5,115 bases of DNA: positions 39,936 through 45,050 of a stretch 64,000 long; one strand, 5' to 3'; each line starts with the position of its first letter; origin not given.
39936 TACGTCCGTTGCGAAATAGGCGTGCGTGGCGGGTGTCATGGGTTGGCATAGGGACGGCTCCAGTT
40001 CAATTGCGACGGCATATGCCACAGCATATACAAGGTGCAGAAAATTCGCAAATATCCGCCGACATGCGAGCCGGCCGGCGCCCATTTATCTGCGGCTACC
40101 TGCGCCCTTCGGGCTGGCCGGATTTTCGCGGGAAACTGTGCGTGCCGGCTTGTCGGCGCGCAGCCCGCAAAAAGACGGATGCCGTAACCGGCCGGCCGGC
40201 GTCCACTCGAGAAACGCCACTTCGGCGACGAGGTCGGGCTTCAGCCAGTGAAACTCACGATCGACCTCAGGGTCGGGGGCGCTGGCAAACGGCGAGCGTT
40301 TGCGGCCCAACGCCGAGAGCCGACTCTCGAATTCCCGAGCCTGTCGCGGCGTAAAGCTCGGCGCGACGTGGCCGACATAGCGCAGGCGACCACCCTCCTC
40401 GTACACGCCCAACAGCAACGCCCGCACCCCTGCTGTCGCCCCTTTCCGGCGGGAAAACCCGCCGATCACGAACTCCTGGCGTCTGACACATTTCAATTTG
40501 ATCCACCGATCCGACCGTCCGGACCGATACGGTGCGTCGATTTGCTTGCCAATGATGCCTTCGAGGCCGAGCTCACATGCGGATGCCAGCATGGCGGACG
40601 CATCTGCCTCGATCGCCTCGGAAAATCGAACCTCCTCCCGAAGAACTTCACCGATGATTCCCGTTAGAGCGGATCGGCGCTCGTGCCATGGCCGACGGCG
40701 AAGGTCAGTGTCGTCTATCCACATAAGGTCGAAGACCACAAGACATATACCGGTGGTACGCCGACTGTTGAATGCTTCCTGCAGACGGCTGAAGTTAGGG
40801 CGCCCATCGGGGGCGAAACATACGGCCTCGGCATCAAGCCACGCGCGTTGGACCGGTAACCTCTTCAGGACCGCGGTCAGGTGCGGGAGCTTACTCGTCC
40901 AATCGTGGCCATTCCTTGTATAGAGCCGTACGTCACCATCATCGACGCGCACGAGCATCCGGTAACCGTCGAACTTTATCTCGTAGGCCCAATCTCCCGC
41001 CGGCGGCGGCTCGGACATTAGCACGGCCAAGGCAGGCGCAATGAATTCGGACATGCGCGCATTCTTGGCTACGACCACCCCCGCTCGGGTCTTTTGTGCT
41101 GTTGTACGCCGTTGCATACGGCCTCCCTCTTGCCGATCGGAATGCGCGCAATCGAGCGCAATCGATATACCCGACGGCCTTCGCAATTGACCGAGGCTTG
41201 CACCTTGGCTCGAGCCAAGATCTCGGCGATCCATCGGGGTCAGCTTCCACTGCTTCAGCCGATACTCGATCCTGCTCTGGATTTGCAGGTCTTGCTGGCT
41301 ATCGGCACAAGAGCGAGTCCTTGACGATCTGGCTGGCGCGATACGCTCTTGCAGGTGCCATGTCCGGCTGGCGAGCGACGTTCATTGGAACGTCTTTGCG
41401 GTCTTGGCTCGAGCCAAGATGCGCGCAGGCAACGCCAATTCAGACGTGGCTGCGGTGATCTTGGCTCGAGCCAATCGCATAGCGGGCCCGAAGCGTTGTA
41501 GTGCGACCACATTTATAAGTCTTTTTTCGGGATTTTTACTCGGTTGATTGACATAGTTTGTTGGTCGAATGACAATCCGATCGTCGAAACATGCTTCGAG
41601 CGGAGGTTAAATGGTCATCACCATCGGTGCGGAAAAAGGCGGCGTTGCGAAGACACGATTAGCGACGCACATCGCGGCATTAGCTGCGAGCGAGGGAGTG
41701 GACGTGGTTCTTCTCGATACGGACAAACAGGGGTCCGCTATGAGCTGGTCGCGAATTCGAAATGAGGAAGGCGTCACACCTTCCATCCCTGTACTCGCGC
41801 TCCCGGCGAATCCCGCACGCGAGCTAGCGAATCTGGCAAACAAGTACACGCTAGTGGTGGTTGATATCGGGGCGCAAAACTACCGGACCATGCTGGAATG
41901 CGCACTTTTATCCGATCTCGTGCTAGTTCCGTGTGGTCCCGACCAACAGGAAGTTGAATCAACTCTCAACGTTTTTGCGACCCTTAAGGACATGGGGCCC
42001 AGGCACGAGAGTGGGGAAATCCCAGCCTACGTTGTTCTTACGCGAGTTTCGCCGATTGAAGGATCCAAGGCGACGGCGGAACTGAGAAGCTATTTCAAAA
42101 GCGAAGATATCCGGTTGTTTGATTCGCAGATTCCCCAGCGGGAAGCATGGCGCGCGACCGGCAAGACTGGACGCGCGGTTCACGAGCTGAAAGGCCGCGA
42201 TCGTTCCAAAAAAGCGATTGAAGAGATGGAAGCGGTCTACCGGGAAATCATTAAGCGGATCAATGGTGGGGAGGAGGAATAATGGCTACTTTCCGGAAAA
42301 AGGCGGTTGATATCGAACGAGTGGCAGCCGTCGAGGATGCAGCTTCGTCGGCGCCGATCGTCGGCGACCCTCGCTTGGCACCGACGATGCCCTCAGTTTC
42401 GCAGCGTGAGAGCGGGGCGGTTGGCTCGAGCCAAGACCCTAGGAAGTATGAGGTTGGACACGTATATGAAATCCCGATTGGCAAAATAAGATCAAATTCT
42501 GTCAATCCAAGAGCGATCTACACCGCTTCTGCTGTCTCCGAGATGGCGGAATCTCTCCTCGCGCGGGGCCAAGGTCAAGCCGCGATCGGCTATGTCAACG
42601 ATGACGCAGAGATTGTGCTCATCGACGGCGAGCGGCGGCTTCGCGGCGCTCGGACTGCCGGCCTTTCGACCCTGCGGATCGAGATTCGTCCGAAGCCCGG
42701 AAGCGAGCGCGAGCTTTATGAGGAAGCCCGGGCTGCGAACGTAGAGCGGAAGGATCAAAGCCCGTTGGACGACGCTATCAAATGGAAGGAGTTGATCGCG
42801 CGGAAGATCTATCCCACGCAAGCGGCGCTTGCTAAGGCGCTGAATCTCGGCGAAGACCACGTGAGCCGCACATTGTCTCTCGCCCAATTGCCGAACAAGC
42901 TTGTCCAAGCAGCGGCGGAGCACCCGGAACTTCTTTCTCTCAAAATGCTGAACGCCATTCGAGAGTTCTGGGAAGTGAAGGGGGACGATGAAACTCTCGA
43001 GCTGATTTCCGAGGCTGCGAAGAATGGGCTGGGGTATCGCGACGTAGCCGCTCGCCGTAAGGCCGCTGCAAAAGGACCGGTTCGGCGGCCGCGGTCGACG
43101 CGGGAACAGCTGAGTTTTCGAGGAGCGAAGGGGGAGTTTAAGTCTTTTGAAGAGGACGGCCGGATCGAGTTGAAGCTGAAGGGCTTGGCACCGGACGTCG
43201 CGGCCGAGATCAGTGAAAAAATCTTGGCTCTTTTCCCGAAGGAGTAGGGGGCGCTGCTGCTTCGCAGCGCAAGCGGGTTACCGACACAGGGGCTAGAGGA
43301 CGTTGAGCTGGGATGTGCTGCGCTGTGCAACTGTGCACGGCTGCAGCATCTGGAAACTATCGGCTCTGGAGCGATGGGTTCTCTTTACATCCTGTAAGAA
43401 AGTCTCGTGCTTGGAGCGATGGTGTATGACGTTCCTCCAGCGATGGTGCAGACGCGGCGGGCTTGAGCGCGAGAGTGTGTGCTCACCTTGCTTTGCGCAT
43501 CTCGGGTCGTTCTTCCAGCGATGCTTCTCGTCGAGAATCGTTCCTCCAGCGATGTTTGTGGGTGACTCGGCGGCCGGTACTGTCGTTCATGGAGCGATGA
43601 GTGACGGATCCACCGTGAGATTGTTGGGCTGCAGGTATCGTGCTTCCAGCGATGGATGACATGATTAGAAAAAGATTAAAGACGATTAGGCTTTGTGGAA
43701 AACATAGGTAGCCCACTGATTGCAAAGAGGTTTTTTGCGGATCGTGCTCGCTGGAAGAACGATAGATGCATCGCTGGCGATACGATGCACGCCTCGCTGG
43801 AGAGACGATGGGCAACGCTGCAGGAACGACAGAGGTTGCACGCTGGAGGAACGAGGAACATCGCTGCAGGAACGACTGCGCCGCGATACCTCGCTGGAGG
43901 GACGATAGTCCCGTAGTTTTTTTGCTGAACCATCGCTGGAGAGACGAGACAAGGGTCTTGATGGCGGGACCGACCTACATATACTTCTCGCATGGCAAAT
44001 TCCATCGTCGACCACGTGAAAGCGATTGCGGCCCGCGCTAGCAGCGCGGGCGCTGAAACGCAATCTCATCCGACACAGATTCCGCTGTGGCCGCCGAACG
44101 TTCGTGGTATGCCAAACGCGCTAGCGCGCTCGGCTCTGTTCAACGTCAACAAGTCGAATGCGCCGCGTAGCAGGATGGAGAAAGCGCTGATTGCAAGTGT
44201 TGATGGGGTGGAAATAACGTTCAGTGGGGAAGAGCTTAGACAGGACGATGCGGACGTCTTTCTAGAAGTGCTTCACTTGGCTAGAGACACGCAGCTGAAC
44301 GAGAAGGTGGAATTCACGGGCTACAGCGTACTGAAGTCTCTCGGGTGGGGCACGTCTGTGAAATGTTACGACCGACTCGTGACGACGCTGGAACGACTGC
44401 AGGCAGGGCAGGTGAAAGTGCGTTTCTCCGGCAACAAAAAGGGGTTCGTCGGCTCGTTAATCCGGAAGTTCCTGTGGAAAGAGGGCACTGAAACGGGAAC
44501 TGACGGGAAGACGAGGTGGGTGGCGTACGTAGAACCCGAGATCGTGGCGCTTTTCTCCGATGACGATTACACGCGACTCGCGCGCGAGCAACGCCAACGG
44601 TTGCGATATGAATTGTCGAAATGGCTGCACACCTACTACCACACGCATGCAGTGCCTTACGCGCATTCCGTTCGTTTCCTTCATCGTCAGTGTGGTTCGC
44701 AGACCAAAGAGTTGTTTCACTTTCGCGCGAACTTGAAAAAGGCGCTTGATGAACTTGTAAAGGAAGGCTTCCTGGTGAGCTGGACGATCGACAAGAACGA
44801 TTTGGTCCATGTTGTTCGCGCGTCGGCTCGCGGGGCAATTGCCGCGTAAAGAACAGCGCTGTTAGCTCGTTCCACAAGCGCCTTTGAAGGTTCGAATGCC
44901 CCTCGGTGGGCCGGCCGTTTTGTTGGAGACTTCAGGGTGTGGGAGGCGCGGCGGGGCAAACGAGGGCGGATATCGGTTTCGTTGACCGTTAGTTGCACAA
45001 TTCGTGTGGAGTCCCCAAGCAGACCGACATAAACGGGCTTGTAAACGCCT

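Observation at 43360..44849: Iteron oriV (about 15 direct repeats flanking an AT-rich core) directly upstream of a TrfA-like initiator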

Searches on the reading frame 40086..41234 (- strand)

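Call 4: search_protein_families(library=pfam, proteins=[window:40086-41234:-], max_evalue=0.01)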
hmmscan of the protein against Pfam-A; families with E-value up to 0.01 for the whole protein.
window:40086-41234:- (382 aa): 3 families
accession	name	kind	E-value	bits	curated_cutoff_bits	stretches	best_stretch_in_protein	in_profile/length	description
PF01068.26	DNA_ligase_A_M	-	2e-29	103.2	26.2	1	80-248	20-204/204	ATP dependent DNA ligase domain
PF04679.21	DNA_ligase_A_C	-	1.5e-26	93.1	27.5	1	268-362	3-94/94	ATP dependent DNA ligase C terminal region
PF09414.15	RNA_ligase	-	0.0039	17.8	27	1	81-248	2-171/171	RNA ligase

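Call 5: search_protein_families(library=ncbifam, proteins=[window:40086-41234:-], max_evalue=0.01)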
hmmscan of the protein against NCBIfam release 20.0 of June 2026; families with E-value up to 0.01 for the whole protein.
window:40086-41234:- (382 aa): 13 families
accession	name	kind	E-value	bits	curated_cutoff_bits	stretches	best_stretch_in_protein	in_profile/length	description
NF004628.0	PRK05972.1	subfamily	1.7e-118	397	895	1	39-379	218-557/870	ATP-dependent DNA ligase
TIGR02779.1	NHEJ_ligase_lig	equivalog_domain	1e-95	320.4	227.75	1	67-368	1-301/302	non-homologous end-joining DNA ligase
TIGR02776.1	NHEJ_ligase_prk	equivalog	1.7e-94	317.8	373.2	1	77-375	2-300/587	DNA ligase D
NF007210.0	PRK09632.1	equivalog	5.6e-75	253.1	989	1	45-370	458-780/781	ATP-dependent DNA ligase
NF006078.0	PRK08224.1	equivalog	3.6e-38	131.4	296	1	64-368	8-330/350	ATP-dependent DNA ligase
NF005796.0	PRK07636.1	subfamily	1.3e-34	119.7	337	1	64-357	2-272/275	ATP-dependent DNA ligase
NF002868.0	PRK03180.1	equivalog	8.9e-29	100.5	641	1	80-277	204-410/509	ATP-dependent DNA ligase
TIGR00574.1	dnl1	superfamily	1.1e-28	100.2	217.8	1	81-345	191-482/527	ATP-dependent DNA ligase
NF006701.0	PRK09247.1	equivalog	1e-23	84.1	543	1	64-248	209-406/540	ATP-dependent DNA ligase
NF007211.0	PRK09633.1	equivalog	4.3e-20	71.6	774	1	70-361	6-301/610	DNA ligase D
TIGR04120.1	DNA_lig_bact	equivalog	9.9e-20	71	400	1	78-248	219-397/526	cisplatin damage response ATP-dependent DNA ligase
NF041331.1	LigA_Halo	equivalog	3.6e-19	68.7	830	1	82-363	249-537/552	ATP-dependent DNA ligase LigA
NF006592.0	PRK09125.1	equivalog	1.6e-05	24.1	200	1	181-273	130-226/283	DNA ligase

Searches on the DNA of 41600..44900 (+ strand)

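Call 9: search_dna_similar(query=window:41600-44900:+, collection=plasmids, mode=near, max_rows=20)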
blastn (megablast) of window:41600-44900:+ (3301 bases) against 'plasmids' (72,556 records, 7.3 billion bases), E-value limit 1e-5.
Records with a match: 56; places in all: 56; records where one place covers at least 80% of the query: 2.
Best place of each record, by identity: 95-99% 1; 80-90% 55.
By first word of the organism name: Burkholderia 56.
By predicted mobility (MOB-suite, as given by PLSDB): mobilizable 28; conjugative 24; non-mobilizable 4.
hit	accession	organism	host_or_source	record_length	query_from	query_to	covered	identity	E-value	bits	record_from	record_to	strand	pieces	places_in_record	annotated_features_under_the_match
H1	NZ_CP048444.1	Burkholderia multivorans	Homo sapiens,sputum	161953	1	3301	100%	97.6%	0e+0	5662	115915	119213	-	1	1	ParB/RepB/Spo0J family partition protein | trfA: plasmid replication initiator TrfA | AAA family ATPase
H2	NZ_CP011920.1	Burkholderia cenocepacia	Homo sapiens,sputum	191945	3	3196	92%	81.5%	0e+0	2468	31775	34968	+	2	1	ParB/RepB/Spo0J family partition protein | trfA: plasmid replication initiator TrfA | AAA family ATPase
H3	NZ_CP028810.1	Burkholderia contaminans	genomic DNA,the respiratory tract of a ...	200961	1805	3246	44%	83.2%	0e+0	1312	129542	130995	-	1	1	trfA: plasmid replication initiator TrfA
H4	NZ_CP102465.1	Burkholderia contaminans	Homo sapiens,pure culture,sputum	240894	1805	3246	44%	83.2%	0e+0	1312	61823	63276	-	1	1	trfA: plasmid replication initiator TrfA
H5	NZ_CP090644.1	Burkholderia contaminans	sheep,milk,milk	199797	1805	3246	44%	83.2%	0e+0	1312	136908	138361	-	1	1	trfA: plasmid replication initiator TrfA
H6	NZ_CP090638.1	Burkholderia contaminans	pharmaceutical solution,pharmaceutical ...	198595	1805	3246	44%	83.2%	0e+0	1312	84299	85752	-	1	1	trfA: plasmid replication initiator TrfA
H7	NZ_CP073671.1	Burkholderia cenocepacia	Homo sapiens,blood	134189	1805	3246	44%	83.1%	0e+0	1304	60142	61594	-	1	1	trfA: plasmid replication initiator TrfA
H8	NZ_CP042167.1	Burkholderia contaminans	soil,soil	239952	1805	3243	44%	83.2%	0e+0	1312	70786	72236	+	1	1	trfA: plasmid replication initiator TrfA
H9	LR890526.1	Burkholderia cepacia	Homo sapiens,catheter tip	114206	1805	3243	44%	83.2%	0e+0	1312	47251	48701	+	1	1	record has no annotation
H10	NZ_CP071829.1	Burkholderia anthina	pure culture,RoundUp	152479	1805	3243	44%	83.2%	0e+0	1312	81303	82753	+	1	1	trfA: plasmid replication initiator TrfA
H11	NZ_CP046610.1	Burkholderia contaminans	cell culture,cucumber rhizosphere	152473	1805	3243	44%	83.2%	0e+0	1312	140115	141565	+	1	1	trfA: plasmid replication initiator TrfA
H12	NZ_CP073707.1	Burkholderia cenocepacia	Homo sapiens,blood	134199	1805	3243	44%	83.1%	0e+0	1304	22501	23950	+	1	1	trfA: plasmid replication initiator TrfA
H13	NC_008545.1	Burkholderia cenocepacia HI2424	-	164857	1805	3252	44%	82.6%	0e+0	1267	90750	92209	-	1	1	trfA: plasmid replication initiator TrfA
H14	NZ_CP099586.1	Burkholderia glumae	Oryza sativa,rice panicle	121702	1805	3246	44%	82.3%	0e+0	1232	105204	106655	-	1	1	trfA: plasmid replication initiator TrfA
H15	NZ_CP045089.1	Burkholderia glumae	rice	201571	1805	3246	44%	82.3%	0e+0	1232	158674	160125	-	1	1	trfA: plasmid replication initiator TrfA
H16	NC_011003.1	Burkholderia cenocepacia J2315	-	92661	1805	3234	43%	82.9%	0e+0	1279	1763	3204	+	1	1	trfA: plasmid replication initiator TrfA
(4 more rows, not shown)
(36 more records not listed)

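Call 11: get_annotated_region(hit=H1, flank=3000)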
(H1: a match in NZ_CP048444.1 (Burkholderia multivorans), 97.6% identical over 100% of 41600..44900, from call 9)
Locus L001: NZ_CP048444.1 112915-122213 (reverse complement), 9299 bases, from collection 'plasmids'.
description: Burkholderia multivorans strain P2Bm2011a plasmid unnamed, complete sequence
organism: Burkholderia multivorans (NCBI taxid 87883)
taxonomy: Bacteria; Pseudomonadota; Betaproteobacteria; Burkholderiales; Burkholderiaceae; Burkholderia; Burkholderia multivorans
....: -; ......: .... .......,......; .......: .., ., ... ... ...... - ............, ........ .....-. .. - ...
typing (MOB-suite, as given by PLSDB): conjugative; replicon rep_cluster_1467; relaxase MOBF,MOBP; mating-pair formation MPF_F
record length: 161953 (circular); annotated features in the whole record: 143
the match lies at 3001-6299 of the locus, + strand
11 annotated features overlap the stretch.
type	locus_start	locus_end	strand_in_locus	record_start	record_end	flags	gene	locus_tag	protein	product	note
CDS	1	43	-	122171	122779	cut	-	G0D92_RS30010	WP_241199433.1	hypothetical protein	-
CDS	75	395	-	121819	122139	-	-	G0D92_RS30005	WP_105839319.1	hypothetical protein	-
CDS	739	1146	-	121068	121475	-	-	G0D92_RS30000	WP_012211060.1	type II toxin-antitoxin system VapC family toxin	-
CDS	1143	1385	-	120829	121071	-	-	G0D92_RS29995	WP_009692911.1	AbrB/MazE/SpoVT family DNA-binding domain-containing protein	-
CDS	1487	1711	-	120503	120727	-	-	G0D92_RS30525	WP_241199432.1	hypothetical protein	-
CDS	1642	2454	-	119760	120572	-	ligD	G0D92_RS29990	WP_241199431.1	non-homologous end-joining DNA ligase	GO:0006310 - DNA recombination [Evidence IEA]; GO:0006281 - DNA repair [Evidence IEA]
CDS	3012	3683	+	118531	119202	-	-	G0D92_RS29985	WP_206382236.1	AAA family ATPase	-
CDS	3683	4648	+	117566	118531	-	-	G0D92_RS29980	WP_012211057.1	ParB/RepB/Spo0J family partition protein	GO:0007059 - chromosome segregation [Evidence IEA]; GO:0000910 - cytokinesis [Evidence IEA]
CDS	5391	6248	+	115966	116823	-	trfA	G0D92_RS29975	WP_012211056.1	plasmid replication initiator TrfA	-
CDS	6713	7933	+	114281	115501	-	-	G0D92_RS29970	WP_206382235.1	twin-arginine translocation pathway signal protein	-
CDS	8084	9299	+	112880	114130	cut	-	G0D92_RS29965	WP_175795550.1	IS256 family transposase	-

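Call 12: get_annotated_region(hit=H16, flank=3000)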
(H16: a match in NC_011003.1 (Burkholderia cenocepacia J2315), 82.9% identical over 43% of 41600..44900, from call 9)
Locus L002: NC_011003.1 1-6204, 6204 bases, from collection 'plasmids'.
description: Burkholderia cenocepacia J2315 plasmid pBCJ2315, complete sequence
organism: Burkholderia cenocepacia J2315 (NCBI taxid 216591)
taxonomy: Bacteria; Pseudomonadota; Betaproteobacteria; Burkholderiales; Burkholderiaceae; Burkholderia; Burkholderia cenocepacia; Burkholderia cenocepacia J2315
host: -; source: -; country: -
typing (MOB-suite, as given by PLSDB): conjugative; replicon rep_cluster_1467; relaxase MOBF; mating-pair formation MPF_F
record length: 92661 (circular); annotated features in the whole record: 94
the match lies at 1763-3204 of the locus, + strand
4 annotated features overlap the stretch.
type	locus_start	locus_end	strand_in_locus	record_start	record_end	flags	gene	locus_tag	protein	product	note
CDS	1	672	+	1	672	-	-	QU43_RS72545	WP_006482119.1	AAA family ATPase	-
CDS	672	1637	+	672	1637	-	-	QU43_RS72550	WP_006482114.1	ParB/RepB/Spo0J family partition protein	GO:0007059 - chromosome segregation [Evidence IEA]; GO:0000910 - cytokinesis [Evidence IEA]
CDS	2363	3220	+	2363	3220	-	trfA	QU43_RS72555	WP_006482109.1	plasmid replication initiator TrfA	-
CDS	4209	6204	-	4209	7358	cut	-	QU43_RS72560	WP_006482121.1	error-prone DNA polymerase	-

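Call 13: get_annotated_region(hit=H2, flank=2000)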
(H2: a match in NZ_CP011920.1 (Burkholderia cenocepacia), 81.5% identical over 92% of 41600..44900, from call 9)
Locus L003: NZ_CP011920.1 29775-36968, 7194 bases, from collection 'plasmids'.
description: Burkholderia cenocepacia strain ST32 isolate 1232 plasmid pBCEN1232, complete sequence
organism: Burkholderia cenocepacia (NCBI taxid 95486)
taxonomy: Bacteria; Pseudomonadota; Betaproteobacteria; Burkholderiales; Burkholderiaceae; Burkholderia; Burkholderia cenocepacia
host: -; source: Homo sapiens,sputum; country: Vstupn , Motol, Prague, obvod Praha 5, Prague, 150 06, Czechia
typing (MOB-suite, as given by PLSDB): conjugative; replicon rep_cluster_1467; relaxase MOBF; mating-pair formation MPF_F
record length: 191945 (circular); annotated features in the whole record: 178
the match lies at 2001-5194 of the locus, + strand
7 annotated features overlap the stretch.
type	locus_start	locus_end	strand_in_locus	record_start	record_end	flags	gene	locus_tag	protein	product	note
CDS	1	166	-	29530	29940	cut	-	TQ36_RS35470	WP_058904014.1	type II toxin-antitoxin system VapC family toxin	-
CDS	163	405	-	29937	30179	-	-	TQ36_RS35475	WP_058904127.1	AbrB/MazE/SpoVT family DNA-binding domain-containing protein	-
CDS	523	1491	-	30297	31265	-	ligD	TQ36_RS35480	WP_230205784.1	non-homologous end-joining DNA ligase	GO:0006310 - DNA recombination [Evidence IEA]; GO:0006281 - DNA repair [Evidence IEA]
CDS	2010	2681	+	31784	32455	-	-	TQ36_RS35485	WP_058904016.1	AAA family ATPase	-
CDS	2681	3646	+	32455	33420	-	-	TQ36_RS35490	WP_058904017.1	ParB/RepB/Spo0J family partition protein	GO:0007059 - chromosome segregation [Evidence IEA]; GO:0000910 - cytokinesis [Evidence IEA]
CDS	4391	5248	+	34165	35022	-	trfA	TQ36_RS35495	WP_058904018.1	plasmid replication initiator TrfA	-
CDS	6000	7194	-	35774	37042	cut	-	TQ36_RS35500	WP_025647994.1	IS256 family transposase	-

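Call 15: get_annotated_region(hit=H14, flank=2500)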
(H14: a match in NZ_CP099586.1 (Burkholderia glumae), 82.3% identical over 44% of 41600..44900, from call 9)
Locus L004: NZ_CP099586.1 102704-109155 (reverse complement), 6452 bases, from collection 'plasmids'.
description: Burkholderia glumae strain GR20004 plasmid unnamed3, complete sequence
organism: Burkholderia glumae (NCBI taxid 337)
taxonomy: Bacteria; Pseudomonadota; Betaproteobacteria; Burkholderiales; Burkholderiaceae; Burkholderia; Burkholderia glumae
host: -; source: Oryza sativa,rice panicle; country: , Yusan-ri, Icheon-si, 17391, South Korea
typing (MOB-suite, as given by PLSDB): mobilizable; replicon rep_cluster_1467; relaxase MOBP
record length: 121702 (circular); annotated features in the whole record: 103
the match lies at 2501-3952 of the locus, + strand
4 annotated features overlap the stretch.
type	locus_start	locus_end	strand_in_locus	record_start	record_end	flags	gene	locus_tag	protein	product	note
CDS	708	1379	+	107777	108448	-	-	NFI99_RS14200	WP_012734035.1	AAA family ATPase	-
CDS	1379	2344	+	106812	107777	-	-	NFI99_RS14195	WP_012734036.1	ParB/RepB/Spo0J family partition protein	GO:0007059 - chromosome segregation [Evidence IEA]; GO:0000910 - cytokinesis [Evidence IEA]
CDS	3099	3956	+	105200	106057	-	trfA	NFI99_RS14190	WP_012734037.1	plasmid replication initiator TrfA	-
CDS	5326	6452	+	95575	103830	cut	-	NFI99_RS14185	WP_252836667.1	non-ribosomal peptide synthetase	-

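Call 16: get_annotated_region(hit=H3, flank=2500)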
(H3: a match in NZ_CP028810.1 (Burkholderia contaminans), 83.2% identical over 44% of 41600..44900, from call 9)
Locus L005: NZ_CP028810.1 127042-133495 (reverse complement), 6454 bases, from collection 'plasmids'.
description: Burkholderia contaminans strain SK875 plasmid p875, complete sequence
organism: Burkholderia contaminans (NCBI taxid 488447)
taxonomy: Bacteria; Pseudomonadota; Betaproteobacteria; Burkholderiales; Burkholderiaceae; Burkholderia; Burkholderia contaminans
host: -; source: genomic DNA,the respiratory tract of a pig with swine respiratory disease; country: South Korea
typing (MOB-suite, as given by PLSDB): conjugative; replicon rep_cluster_1467; relaxase MOBF; mating-pair formation MPF_F
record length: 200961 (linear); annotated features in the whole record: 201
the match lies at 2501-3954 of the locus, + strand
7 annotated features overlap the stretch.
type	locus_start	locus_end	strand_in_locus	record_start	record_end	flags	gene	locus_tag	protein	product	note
CDS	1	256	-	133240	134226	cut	ligD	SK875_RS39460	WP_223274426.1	non-homologous end-joining DNA ligase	GO:0006310 - DNA recombination [Evidence IEA]; GO:0006281 - DNA repair [Evidence IEA]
CDS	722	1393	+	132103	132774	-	-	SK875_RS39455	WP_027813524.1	AAA family ATPase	-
CDS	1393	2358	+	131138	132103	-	-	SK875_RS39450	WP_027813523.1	ParB/RepB/Spo0J family partition protein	GO:0007059 - chromosome segregation [Evidence IEA]; GO:0000910 - cytokinesis [Evidence IEA]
CDS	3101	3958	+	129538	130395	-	trfA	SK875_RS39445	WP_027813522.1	plasmid replication initiator TrfA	-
CDS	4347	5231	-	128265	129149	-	-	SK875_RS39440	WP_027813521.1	LysR family transcriptional regulator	GO:0006355 - regulation of DNA-templated transcription [Evidence IEA]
CDS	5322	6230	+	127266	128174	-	-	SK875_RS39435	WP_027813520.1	NAD-dependent epimerase/dehydratase family protein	-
CDS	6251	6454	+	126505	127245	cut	-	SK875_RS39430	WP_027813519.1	SDR family NAD(P)-dependent oxidoreductase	-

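Call 17: get_annotated_region(hit=H13, flank=2500)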
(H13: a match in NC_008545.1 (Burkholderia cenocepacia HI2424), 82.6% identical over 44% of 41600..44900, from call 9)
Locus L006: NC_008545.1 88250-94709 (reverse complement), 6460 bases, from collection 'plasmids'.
description: Burkholderia cenocepacia HI2424 plasmid unnamed1, complete sequence
organism: Burkholderia cenocepacia HI2424 (NCBI taxid 331272)
taxonomy: Bacteria; Pseudomonadota; Betaproteobacteria; Burkholderiales; Burkholderiaceae; Burkholderia; Burkholderia cenocepacia; Burkholderia cenocepacia HI2424
host: -; source: -; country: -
typing (MOB-suite, as given by PLSDB): conjugative; replicon rep_cluster_1467; relaxase MOBF; mating-pair formation MPF_F
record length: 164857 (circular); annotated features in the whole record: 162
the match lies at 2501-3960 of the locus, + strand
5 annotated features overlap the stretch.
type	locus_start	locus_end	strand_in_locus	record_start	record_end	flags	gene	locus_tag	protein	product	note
CDS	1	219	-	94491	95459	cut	ligD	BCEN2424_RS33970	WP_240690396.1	non-homologous end-joining DNA ligase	GO:0006310 - DNA recombination [Evidence IEA]; GO:0006281 - DNA repair [Evidence IEA]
CDS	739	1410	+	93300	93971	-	-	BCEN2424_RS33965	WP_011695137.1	AAA family ATPase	-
CDS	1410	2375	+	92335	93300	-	-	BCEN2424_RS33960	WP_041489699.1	ParB/RepB/Spo0J family partition protein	GO:0007059 - chromosome segregation [Evidence IEA]; GO:0000910 - cytokinesis [Evidence IEA]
CDS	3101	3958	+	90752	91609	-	trfA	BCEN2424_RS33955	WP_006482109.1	plasmid replication initiator TrfA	-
CDS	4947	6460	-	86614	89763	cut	-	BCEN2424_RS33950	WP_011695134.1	error-prone DNA polymerase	-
